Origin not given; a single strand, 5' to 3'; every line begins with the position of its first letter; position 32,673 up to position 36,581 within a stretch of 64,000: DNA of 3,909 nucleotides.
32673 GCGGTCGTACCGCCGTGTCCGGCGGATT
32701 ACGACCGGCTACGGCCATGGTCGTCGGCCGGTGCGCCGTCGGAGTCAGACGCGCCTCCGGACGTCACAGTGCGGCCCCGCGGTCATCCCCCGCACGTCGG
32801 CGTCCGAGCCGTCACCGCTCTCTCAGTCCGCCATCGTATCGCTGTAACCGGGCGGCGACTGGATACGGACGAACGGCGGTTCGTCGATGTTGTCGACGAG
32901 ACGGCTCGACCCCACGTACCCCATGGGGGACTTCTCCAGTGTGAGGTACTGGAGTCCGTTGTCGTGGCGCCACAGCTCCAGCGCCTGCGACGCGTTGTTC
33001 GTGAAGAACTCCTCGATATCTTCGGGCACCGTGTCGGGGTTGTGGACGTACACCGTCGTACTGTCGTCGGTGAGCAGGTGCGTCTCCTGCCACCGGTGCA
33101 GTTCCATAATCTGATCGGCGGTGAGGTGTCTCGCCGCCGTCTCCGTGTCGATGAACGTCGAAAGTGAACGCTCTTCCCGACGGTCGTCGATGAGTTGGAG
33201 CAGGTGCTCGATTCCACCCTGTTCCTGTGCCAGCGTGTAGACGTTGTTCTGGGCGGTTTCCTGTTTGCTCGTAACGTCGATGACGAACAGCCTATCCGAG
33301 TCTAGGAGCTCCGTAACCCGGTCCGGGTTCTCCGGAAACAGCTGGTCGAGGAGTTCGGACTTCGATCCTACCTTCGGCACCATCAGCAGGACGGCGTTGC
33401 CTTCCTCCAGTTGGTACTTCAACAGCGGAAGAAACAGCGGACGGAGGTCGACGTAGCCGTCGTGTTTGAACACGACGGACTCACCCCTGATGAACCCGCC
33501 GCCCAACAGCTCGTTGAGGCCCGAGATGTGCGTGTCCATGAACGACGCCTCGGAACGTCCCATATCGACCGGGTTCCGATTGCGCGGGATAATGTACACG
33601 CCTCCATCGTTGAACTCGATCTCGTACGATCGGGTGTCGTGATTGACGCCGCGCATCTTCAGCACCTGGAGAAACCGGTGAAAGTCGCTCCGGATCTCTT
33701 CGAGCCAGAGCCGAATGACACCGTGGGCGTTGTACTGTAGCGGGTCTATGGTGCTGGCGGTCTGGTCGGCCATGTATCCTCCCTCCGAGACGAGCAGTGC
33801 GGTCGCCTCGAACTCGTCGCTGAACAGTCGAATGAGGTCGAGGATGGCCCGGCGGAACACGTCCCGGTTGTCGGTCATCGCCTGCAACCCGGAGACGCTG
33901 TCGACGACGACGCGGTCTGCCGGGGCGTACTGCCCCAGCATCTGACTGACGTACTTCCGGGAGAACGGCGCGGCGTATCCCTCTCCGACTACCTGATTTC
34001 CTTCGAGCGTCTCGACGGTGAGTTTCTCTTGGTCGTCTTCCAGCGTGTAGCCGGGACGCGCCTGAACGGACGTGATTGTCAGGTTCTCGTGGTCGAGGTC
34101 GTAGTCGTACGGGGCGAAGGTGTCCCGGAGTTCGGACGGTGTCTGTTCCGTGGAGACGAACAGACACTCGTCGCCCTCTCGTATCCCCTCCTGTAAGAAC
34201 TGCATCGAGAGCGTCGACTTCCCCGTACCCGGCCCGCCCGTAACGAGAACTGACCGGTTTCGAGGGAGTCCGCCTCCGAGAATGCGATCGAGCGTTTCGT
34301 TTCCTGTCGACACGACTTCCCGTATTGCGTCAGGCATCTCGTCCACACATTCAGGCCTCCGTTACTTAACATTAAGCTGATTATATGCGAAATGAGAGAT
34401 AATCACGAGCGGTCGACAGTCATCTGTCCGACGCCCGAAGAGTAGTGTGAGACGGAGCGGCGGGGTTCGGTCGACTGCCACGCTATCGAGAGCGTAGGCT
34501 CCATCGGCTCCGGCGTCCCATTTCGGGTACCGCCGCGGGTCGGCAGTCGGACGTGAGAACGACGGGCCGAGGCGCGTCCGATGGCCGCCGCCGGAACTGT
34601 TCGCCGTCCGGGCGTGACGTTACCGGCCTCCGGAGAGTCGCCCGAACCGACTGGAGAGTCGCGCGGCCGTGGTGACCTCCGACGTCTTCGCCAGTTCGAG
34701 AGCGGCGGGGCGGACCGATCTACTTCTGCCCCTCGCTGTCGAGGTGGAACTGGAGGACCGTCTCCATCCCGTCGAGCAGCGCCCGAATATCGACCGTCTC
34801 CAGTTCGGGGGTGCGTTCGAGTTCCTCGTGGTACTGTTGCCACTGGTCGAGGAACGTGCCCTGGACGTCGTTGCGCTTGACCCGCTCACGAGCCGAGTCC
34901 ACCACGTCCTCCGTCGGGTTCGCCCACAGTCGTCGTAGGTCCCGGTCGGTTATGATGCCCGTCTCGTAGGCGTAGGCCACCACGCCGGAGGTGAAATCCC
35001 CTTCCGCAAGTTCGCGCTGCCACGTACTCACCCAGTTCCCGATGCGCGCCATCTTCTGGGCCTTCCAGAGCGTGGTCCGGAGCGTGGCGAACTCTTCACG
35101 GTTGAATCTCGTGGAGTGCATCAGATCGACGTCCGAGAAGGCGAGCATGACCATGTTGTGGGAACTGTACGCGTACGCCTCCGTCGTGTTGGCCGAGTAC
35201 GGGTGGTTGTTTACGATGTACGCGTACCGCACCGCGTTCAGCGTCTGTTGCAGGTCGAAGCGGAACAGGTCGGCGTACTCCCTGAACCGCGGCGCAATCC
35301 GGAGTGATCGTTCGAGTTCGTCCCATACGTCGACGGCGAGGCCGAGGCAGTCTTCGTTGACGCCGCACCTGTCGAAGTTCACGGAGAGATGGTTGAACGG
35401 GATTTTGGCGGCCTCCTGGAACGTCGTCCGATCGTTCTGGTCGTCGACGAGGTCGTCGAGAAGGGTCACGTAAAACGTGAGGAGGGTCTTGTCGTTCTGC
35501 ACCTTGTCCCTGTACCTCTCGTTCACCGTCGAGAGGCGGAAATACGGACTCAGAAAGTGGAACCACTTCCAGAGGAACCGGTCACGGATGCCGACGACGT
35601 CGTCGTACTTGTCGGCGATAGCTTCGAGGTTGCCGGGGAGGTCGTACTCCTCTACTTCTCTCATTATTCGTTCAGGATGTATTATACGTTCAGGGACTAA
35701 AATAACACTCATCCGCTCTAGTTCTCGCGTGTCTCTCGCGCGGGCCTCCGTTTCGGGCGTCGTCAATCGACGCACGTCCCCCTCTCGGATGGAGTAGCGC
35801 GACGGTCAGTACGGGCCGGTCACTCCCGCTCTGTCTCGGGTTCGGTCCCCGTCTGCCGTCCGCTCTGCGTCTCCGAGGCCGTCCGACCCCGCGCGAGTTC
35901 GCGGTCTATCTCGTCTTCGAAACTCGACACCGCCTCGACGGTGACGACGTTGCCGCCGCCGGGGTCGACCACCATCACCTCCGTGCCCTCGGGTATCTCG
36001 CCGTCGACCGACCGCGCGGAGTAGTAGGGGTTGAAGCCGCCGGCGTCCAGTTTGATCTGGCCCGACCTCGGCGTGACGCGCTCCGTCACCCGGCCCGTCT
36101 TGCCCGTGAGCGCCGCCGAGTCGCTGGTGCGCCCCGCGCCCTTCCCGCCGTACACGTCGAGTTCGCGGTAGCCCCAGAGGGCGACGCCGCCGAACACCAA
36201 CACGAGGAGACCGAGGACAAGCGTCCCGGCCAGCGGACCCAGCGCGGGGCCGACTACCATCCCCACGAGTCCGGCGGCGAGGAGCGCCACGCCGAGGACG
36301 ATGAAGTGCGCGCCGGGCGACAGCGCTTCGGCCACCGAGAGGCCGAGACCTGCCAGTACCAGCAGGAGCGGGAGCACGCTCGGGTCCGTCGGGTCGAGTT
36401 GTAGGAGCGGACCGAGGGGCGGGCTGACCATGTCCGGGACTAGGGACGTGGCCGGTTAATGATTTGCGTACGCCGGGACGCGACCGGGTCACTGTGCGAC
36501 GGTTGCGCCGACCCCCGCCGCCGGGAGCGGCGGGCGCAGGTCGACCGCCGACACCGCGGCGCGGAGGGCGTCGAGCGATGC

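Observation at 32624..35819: Lower-GC ~3.2 kb insertion splits a conserved nfeD-SPFH(stomatin) gene pair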

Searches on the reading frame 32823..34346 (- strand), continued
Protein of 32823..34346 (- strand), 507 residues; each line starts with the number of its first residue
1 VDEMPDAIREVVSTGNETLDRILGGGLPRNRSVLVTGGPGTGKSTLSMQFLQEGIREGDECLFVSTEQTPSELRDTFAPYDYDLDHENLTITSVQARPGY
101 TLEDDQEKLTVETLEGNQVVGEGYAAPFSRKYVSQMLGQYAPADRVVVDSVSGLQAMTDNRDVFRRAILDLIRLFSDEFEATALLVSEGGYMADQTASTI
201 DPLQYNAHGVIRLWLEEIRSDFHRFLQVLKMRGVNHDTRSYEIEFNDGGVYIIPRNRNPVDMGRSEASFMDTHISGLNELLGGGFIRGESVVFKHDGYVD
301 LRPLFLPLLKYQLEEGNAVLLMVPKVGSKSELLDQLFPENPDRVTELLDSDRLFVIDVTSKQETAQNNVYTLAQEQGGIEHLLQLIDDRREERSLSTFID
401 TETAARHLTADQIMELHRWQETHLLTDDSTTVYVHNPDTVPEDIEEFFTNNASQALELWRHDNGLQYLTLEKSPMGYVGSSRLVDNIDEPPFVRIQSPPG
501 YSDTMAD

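Call 50: find_encoding_contigs(protein=P0129, flank=10000, max_places=2)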
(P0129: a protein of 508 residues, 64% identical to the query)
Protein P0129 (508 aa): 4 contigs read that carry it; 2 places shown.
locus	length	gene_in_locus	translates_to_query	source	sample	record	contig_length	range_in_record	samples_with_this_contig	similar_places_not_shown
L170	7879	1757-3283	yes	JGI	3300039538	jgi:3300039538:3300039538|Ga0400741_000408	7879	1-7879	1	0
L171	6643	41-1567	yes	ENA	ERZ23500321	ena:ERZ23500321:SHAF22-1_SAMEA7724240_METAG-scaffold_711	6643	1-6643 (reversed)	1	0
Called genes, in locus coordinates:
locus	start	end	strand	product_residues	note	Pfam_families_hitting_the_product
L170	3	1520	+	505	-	?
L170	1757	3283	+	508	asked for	PF06745:ATPase, PF13481:AAA_25 (faint), PF23442:DUF7125 (weak)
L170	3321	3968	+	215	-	PF24336:DUF7504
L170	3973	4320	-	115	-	PF18545:HalOD1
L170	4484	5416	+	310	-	PF00294:PfkB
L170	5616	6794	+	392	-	PF27849:MAST (faint)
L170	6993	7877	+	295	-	?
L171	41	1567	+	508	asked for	PF06745:ATPase, PF13481:AAA_25 (faint), PF23442:DUF7125 (weak)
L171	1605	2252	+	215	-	PF24336:DUF7504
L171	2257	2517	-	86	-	PF18545:HalOD1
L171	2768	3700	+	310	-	PF00294:PfkB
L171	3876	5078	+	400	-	PF27849:MAST (faint)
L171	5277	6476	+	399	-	PF02369:Big_1 (faint), PF09430:EMC7_beta-sandw (faint), PF13620:CarboxypepD_reg (weak), PF13715:CarbopepD_reg_2 (faint), PF13620:CarboxypepD_reg, PF14686:fn3_3 (faint), PF13620:CarboxypepD_reg (weak)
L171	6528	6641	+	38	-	?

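Call 51: find_encoding_contigs(protein=P0131, flank=10000, max_places=2)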
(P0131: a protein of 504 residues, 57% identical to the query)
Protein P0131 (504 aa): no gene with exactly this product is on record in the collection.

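Call 52: find_encoding_contigs(protein=P0128, flank=10000, max_places=3)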
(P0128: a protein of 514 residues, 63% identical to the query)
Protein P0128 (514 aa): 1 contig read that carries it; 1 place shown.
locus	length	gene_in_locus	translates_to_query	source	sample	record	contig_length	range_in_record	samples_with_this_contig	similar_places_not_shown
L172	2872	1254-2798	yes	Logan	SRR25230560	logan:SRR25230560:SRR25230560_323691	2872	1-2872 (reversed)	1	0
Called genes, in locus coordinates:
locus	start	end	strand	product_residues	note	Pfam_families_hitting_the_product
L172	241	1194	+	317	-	-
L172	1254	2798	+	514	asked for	PF00154:RecA_N (weak), PF06745:ATPase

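Call 57: search_solved_structures(query=A2, max_evalue=0.01)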
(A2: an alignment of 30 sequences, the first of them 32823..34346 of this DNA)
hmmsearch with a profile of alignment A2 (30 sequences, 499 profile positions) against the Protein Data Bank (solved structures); distinct sequences matched with E-value up to 0.01: 72 (the best 60 are shown).
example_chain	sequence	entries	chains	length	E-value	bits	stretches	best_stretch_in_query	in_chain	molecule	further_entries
8zn5_B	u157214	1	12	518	8.3e-52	179.6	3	4-285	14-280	KaiC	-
8zn6_F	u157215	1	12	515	1.5e-41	145.8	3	4-282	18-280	KaiC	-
3cmu_A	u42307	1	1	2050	3.7e-41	144.5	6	3-64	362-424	Protein recA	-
7wdc_A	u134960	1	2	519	7.7e-40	140.2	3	7-282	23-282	Circadian clock protein kinase KaiC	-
7s65_A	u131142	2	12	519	9.3e-40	139.9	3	8-281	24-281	Circadian clock protein kinase KaiC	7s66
3k0f_A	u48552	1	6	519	9.7e-40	139.8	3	7-282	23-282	Circadian clock protein kinase KaiC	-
4dug_A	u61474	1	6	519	1.1e-39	139.7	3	7-282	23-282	Circadian clock protein kinase kaiC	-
3k0e_A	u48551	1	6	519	1.1e-39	139.6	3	7-282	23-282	Circadian clock protein kinase KaiC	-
1u9i_A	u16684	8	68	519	1.3e-39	139.5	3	7-282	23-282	KaiC | Circadian clock protein kinase kaiC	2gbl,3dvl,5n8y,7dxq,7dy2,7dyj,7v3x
3k09_A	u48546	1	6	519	1.3e-39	139.4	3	7-282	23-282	Circadian clock protein kinase kaiC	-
3jzm_A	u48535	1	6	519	1.3e-39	139.4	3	7-282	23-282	Circadian clock protein kinase kaiC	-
7dyk_A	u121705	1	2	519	1.4e-39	139.3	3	7-282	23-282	Circadian clock protein kinase KaiC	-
8wve_A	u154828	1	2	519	1.4e-39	139.3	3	7-282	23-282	Circadian clock oscillator protein KaiC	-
3k0a_A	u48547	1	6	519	1.5e-39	139.2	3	7-282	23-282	Circadian clock protein kinase KaiC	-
7x1z_A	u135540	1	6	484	1.5e-39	139.2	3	8-282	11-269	Circadian clock oscillator protein KaiC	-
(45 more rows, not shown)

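Call 63: predict_structure(alignment_id=A2)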
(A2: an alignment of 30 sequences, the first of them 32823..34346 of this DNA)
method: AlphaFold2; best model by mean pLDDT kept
length: 507 residues; sequences in the alignment: 30
mean_pLDDT: 81.0   pTM: 0.53
mean pLDDT of the five models: 81.0, 78.5, 77.7, 77.2, 72.2
residues with pLDDT >= 90: 138; 70-90: 288; 50-70: 46; < 50: 35
segments of 3 or more residues with pLDDT < 50: 1-8, 191-198, 256-265, 501-507
pLDDT, mean of each block of 10 residues (from residue 1): 51 91 89 92 95 97 92 90 94 85 78 59 73 87 94 85 86 89 87 42 83 81 85 81 85 53 58 86 88 91 84 90 69 77 87 87 75 70 87 90 84 81 79 91 84 90 80 78 77 72 38
secondary structure, 60 per line:
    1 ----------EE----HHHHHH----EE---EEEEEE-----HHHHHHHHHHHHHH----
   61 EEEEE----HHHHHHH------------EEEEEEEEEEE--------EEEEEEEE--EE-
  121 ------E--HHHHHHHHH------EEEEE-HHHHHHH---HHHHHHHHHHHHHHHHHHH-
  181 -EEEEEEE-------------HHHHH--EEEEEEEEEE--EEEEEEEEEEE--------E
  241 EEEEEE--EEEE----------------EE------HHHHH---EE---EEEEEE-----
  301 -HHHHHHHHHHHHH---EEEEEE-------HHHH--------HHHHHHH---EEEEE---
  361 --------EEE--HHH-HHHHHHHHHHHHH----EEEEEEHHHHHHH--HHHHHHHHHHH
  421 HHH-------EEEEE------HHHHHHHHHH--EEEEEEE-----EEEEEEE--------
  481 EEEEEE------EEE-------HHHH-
elements in order: H17-22 E32-37 H43-56 E61-65 H70-76 E89-99 E108-115 H130-138 E145-149 H151-157 H161-179 E182-188 H202-206 E209-218 E221-231 E240-246 E249-252 H277-281 E290-295 H302-314 E318-323 H331-334 H343-349 E353-357 E369-371 H378-390 E395-400 H401-407 H410-423 E431-435 H442-451 E454-460 E466-472 E481-486 E493-495 H503-506

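Call 65: fold_search(model_id=the predicted structure, library=pdb)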
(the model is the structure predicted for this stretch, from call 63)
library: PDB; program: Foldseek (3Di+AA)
matches with E <= 10: 1900; with E <= 0.001: 1037
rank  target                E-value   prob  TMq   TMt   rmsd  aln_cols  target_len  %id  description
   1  7s65_B                6.6e-28  1.00  0.44  0.48  15.1       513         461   20  Compressed conformation of nighttime state KaiC (released 2021-09-22)
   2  3k0f_D                2.2e-27  1.00  0.43  0.45  15.4       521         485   20  Crystal structure of the phosphorylation-site double mutant T426A/T432A of the KaiC circadian clock protein (released 2010-03-31)
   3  8zn6_I                3.2e-27  1.00  0.43  0.46  16.0       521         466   20  Crystal Structure of Designed Clock Protein KaiC (released 2025-04-16)
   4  8zn6_A                4.7e-27  1.00  0.42  0.45  15.9       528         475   19  Crystal Structure of Designed Clock Protein KaiC (released 2025-04-16)
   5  7s67_A                6.6e-27  1.00  0.42  0.44  15.6       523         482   20  Extended conformation of daytime state KaiC (released 2021-09-22)
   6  3k09_D                8.3e-27  1.00  0.43  0.45  15.5       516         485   20  Crystal structure of the phosphorylation-site mutant S431D of the KaiC circadian clock protein (released 2010-03-31)
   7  4dug_D                8.3e-27  1.00  0.43  0.44  15.7       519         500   19  Crystal Structure of Circadian Clock Protein KaiC E318A Mutant (released 2012-03-14)
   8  8zn5_E                9.8e-27  1.00  0.42  0.46  15.9       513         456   19  Crystal Structure of Designed Clock Protein KaiC (released 2025-04-16)
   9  7s66_A                1.1e-26  1.00  0.42  0.44  15.9       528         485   19  Extended conformation of nighttime state KaiC (released 2021-09-22)
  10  9ofh_A                1.4e-26  1.00  0.41  0.45  16.0       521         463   19  Extended conformation of dusk state KaiC (released 2025-05-14)
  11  2gbl_A                1.5e-26  1.00  0.43  0.43  15.4       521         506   20  Crystal Structure of Full Length Circadian Clock Protein KaiC with Phosphorylation Sites (released 2007-01-23)
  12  3s1a_D                1.5e-26  1.00  0.43  0.45  15.4       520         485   20  Crystal structure of the phosphorylation-site double mutant S431E/T432E of the KaiC circadian clock protein (released 2011-09-21)
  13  7dy2_J                1.7e-26  1.00  0.42  0.46  15.7       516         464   19  Crystal Structure of Cyanobacterial Circadian Clock Protein KaiC (released 2022-04-27)
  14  8zn7_C                1.7e-26  1.00  0.43  0.46  15.8       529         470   17  Crystal Structure of Designed Clock Protein KaiC (released 2025-04-16)
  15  8zn5_I                1.8e-26  1.00  0.41  0.47  16.2       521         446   18  Crystal Structure of Designed Clock Protein KaiC (released 2025-04-16)
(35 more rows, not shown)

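Call 66: search_protein_families(library=padloc, proteins=[window:32823-34346:-], max_evalue=0.01)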
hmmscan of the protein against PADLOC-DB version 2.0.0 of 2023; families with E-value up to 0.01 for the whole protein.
window:32823-34346:- (507 aa): 3 families
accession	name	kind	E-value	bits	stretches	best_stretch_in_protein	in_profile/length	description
PDLC04140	mad8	-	6.6e-06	23.8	1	27-75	24-68/314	mads_8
PDLC00104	GajB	-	0.0032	14.3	1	29-65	14-54/574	UrvD helicase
PDLC02350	AbiO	-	0.0086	12.9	0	20-68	188-230/468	AbiO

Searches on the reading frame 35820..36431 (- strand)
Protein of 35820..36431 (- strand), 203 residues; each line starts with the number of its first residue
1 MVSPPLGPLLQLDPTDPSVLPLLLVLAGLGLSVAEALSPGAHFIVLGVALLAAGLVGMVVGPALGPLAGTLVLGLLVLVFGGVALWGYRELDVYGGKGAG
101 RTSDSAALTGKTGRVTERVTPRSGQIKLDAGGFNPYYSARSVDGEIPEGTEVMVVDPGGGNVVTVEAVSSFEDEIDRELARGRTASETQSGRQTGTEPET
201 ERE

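Call 4: search_protein_families(library=pfam, proteins=[window:35820-36431:-], max_evalue=0.01)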
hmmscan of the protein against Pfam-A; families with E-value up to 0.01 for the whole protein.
window:35820-36431:- (203 aa): 1 family
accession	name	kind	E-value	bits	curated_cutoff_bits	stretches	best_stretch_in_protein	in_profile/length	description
PF01957.25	NfeD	-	8.4e-06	26.3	29.1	1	106-156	2-47/57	NfeD-like C-terminal, partner-binding domain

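Call 5: search_protein_families(library=ncbifam, proteins=[window:35820-36431:-], max_evalue=0.01)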
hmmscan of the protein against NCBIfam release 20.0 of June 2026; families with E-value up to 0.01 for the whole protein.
window:35820-36431:- (203 aa): 0 families

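Call 66: search_protein_families(library=padloc, proteins=[window:35820-36431:-], max_evalue=0.01)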
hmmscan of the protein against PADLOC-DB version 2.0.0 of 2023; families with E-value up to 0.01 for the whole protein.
window:35820-36431:- (203 aa): 0 families
